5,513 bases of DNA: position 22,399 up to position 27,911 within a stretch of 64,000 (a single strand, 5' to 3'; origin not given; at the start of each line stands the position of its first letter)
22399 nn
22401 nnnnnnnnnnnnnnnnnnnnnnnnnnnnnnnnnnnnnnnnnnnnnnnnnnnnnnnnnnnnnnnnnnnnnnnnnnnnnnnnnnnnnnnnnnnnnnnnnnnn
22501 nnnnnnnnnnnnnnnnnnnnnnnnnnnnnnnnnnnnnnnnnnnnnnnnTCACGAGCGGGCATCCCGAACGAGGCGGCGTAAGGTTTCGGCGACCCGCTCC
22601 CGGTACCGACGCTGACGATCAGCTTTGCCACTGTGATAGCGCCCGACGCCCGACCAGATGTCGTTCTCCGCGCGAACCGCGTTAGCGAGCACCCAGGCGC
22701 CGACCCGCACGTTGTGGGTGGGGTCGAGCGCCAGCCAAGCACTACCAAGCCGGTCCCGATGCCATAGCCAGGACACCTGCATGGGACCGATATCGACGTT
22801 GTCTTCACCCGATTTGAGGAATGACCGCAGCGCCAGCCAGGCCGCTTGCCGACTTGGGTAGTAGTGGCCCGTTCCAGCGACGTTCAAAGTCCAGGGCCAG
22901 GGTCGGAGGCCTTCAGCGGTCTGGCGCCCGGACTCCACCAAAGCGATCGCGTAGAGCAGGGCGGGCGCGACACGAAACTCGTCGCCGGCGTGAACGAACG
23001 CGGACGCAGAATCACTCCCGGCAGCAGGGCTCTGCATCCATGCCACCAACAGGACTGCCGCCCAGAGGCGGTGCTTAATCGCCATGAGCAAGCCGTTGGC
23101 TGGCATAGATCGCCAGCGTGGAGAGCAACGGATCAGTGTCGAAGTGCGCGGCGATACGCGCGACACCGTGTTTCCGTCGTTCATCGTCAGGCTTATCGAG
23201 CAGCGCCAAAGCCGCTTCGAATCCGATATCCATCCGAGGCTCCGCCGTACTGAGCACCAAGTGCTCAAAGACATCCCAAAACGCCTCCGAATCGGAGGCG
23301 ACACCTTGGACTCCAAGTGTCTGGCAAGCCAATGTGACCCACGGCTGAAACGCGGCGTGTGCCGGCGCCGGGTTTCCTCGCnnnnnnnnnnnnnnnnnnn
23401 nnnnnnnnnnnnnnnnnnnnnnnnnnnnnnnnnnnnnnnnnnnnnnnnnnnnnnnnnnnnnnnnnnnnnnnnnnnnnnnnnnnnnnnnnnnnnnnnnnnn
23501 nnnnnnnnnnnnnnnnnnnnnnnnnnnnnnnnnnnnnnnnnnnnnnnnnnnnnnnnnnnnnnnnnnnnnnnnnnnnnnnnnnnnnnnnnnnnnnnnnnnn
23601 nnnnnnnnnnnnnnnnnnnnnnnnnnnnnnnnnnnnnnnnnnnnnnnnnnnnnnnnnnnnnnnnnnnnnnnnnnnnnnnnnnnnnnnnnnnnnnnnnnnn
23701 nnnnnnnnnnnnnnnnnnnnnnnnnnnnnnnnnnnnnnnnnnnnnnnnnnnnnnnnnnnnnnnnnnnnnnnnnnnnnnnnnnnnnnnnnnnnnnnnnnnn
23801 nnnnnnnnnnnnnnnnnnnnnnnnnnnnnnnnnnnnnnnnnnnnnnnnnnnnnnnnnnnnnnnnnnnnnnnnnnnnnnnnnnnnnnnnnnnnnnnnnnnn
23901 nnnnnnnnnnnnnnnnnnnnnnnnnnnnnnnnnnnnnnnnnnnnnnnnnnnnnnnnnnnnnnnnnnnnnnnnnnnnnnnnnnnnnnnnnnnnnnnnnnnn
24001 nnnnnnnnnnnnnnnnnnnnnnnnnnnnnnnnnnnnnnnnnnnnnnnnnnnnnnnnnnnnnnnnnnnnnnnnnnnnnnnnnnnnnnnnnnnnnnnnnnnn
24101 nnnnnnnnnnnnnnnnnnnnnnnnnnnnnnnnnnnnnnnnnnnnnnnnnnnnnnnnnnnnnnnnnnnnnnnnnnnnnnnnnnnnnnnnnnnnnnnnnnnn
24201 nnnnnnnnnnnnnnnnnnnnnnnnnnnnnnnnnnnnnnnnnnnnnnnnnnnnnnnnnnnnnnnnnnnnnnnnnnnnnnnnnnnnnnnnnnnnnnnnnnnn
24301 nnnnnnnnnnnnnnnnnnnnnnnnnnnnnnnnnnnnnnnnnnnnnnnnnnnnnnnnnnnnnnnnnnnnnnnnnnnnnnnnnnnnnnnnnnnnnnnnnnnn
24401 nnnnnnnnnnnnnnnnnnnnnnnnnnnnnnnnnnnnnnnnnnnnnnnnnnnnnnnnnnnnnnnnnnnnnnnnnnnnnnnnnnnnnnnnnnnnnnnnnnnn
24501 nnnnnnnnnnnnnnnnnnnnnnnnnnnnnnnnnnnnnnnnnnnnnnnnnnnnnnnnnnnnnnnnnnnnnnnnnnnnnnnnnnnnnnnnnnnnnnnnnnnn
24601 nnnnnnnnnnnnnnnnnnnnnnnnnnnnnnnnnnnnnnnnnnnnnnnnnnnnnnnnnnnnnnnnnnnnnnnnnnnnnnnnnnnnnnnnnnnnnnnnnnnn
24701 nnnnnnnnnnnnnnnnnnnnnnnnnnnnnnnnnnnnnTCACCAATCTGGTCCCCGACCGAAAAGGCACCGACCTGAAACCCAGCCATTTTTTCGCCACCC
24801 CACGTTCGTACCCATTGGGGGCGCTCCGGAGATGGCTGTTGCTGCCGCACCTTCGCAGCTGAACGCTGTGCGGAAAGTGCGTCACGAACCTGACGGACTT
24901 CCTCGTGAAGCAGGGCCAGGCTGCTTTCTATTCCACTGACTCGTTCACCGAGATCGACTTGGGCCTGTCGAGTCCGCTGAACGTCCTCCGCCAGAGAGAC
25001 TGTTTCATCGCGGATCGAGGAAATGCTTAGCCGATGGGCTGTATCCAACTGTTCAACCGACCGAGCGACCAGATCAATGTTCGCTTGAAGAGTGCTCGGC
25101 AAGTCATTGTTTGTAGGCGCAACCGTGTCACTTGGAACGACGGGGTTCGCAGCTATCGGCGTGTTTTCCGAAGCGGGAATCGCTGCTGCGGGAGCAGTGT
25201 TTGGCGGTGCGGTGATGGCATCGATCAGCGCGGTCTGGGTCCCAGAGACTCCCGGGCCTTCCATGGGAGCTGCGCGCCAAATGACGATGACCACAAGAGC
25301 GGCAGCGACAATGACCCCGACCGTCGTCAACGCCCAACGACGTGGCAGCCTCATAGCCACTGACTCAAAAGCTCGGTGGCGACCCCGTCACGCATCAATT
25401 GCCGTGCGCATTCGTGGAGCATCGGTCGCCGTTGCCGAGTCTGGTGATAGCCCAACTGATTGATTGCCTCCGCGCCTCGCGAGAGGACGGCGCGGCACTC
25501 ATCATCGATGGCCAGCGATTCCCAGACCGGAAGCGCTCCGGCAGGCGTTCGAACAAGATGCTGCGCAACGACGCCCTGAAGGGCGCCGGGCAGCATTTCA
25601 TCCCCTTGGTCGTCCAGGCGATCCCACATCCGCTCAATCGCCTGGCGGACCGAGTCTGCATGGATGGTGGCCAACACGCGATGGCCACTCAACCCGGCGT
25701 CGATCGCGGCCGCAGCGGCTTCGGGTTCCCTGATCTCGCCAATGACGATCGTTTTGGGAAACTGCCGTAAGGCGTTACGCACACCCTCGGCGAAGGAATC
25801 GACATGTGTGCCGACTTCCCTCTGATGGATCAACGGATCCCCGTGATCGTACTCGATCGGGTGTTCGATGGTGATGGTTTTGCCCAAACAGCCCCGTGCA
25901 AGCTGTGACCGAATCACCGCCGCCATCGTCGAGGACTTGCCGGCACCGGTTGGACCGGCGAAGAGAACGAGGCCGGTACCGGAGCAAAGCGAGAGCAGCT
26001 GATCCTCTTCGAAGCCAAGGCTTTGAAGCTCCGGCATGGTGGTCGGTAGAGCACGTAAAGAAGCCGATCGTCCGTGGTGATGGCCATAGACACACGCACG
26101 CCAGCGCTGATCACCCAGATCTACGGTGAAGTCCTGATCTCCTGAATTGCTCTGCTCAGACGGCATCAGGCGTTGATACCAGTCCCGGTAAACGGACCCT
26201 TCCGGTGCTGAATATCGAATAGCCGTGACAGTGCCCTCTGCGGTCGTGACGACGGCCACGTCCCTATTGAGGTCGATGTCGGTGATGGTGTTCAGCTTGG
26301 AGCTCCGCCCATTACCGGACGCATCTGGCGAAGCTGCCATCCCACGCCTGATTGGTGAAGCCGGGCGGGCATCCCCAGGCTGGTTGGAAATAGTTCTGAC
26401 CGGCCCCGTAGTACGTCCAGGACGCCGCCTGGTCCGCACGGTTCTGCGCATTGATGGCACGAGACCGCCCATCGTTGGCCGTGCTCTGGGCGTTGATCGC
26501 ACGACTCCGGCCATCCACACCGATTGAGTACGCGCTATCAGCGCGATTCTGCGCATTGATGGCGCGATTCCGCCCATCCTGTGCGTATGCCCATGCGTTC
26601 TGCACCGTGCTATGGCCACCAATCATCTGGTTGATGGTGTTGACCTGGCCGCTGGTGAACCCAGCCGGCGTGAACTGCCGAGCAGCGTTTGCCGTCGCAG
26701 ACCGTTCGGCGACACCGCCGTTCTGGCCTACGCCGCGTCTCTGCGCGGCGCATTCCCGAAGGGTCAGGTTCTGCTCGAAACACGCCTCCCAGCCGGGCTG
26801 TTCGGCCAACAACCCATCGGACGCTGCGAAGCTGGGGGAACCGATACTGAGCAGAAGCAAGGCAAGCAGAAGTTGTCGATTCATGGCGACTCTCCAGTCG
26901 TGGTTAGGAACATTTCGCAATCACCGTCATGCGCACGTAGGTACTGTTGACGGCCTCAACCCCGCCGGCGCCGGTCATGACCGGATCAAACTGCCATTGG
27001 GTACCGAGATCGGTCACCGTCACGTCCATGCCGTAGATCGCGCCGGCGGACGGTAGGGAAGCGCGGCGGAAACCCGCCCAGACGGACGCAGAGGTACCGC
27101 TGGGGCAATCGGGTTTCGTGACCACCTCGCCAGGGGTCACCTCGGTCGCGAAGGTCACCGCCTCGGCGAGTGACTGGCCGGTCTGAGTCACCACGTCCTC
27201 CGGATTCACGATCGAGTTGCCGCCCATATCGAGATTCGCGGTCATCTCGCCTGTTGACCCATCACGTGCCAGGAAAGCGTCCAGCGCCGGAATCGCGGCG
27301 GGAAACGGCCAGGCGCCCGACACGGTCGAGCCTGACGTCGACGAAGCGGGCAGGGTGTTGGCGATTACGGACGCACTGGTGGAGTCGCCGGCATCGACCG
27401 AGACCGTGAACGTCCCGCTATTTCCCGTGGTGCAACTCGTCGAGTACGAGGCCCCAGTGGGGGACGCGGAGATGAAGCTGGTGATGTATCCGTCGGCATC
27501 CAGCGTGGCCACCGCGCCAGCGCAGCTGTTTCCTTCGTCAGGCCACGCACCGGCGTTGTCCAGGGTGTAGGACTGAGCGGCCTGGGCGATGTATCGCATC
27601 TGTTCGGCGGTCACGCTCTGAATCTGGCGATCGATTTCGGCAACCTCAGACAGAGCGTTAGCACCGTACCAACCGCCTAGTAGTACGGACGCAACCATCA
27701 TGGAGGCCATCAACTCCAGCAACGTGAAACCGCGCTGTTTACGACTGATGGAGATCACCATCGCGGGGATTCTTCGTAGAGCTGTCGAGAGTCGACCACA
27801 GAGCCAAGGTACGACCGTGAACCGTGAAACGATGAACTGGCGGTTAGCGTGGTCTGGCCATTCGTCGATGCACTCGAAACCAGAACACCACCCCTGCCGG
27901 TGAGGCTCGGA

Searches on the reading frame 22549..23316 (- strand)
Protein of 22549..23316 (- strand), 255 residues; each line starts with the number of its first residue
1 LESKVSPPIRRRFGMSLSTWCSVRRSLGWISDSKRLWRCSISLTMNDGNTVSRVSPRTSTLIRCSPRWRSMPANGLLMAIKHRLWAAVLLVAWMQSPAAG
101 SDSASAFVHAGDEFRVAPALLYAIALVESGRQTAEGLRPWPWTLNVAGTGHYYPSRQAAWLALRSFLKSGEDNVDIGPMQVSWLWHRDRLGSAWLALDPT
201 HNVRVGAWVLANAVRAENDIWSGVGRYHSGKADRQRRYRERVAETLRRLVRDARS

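Call 20: search_protein_families(library=ncbifam, proteins=[window:22549-23316:-], max_evalue=0.00001)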
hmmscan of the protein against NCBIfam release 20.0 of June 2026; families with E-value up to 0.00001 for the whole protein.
window:22549-23316:- (255 aa): 1 family
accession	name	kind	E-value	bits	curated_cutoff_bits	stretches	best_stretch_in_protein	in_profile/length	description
NF011856.0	PRK15328.1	equivalog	3.7e-08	33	208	0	175-246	60-139/160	type III secretion system invasion protein IagB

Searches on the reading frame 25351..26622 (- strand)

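Call 20: search_protein_families(library=ncbifam, proteins=[window:25351-26622:-], max_evalue=0.00001)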
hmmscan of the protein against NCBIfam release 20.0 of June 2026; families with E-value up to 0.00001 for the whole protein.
window:25351-26622:- (423 aa): 12 families
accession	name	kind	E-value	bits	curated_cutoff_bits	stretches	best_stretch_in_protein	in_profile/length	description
TIGR01420.1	pilT_fam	subfamily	6.1e-49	167.1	319.1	1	111-376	12-289/343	PilT/PilU family type 4a pilus ATPase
TIGR02525.1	plasmid_TraJ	equivalog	1.2e-37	129.8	368.3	1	184-382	117-324/372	plasmid transfer ATPase TraJ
NF041000.1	ATPase_ComGA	equivalog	1.6e-33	115.9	300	1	167-358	75-266/267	competence type IV pilus ATPase ComGA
TIGR02533.1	type_II_gspE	equivalog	1.1e-31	110.1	630.25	1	182-359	203-381/486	type II secretion system ATPase GspE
TIGR02524.1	dot_icm_DotB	equivalog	9.3e-29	100.7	463.3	1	176-335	94-259/358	Dot/Icm type IV secretion system ATPase DotB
NF053534.1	T4PilAsmATPsTfpB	equivalog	6.9e-25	87.5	850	1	200-359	316-474/584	type IV pilus assembly ATPase TfpB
NF007755.0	PRK10436.1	equivalog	5.1e-23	81.5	617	1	156-359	151-357/465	type II secretion system protein GspE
TIGR02538.1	type_IV_pilB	equivalog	5.1e-20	71.6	675.65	1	198-334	294-431/564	type IV-A pilus assembly ATPase PilB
NF058587.1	archaellum_moto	equivalog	9e-11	41.2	550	1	220-332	279-393/527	archaellum flagellar ATPase motor FlaI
TIGR02782.1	TrbB_P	equivalog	2.2e-08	33.7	304.55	1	209-333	129-253/303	P-type conjugative transfer ATPase TrbB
NF010469.0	PRK13894.1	subfamily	5.9e-07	29.1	508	1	219-333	152-265/320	conjugal transfer ATPase TrbB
TIGR02788.1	VirB11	equivalog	4.1e-06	26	249.95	1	219-333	147-263/308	P-type DNA transfer ATPase VirB11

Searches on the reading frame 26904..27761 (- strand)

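Call 20: search_protein_families(library=ncbifam, proteins=[window:26904-27761:-], max_evalue=0.00001)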
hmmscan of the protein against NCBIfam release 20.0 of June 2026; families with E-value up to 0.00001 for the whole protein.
window:26904-27761:- (285 aa): 1 family
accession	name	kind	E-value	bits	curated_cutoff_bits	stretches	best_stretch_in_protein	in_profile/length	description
TIGR02532.1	IV_pilin_GFxxxE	domain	3.4e-06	26.7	16.3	1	9-29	1-21/24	prepilin-type N-terminal cleavage/methylation domain-containing protein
